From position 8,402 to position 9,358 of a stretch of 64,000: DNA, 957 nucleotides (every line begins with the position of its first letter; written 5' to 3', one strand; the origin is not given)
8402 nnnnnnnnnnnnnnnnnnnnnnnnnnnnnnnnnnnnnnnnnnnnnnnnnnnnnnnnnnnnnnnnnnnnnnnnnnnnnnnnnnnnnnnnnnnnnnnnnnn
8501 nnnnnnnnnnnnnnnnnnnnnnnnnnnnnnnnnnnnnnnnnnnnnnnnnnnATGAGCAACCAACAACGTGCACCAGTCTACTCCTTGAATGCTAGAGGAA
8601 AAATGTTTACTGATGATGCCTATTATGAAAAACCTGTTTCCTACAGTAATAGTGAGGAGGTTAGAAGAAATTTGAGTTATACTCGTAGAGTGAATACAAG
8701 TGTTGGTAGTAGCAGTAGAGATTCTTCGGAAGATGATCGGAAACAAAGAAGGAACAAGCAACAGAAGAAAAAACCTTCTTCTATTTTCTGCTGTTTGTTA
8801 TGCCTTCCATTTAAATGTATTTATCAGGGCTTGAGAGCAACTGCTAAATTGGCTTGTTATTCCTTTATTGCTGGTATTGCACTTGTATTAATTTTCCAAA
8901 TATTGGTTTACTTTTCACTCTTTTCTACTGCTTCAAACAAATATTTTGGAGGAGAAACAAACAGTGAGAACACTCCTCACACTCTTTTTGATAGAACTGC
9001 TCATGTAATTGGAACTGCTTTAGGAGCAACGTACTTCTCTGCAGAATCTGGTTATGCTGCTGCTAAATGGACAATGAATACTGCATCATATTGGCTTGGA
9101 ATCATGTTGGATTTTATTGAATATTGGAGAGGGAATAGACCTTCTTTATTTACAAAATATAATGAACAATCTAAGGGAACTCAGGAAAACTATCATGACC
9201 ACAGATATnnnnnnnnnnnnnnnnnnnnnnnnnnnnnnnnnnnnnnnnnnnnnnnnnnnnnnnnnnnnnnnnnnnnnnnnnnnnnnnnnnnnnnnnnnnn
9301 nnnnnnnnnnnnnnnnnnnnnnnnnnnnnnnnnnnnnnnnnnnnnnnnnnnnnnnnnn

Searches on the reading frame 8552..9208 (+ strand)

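Call 36: search_protein_families(library=ncbifam, proteins=[P0147], max_evalue=0.001)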
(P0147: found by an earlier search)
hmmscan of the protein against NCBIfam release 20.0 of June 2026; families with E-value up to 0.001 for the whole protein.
P0147 (125 aa): 1 family
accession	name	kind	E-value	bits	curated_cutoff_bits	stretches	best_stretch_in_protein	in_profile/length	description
NF038288.1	chaper_GTP_ZigA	equivalog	3e-18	65.9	600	2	54-111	328-385/390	zinc metallochaperone GTPase ZigA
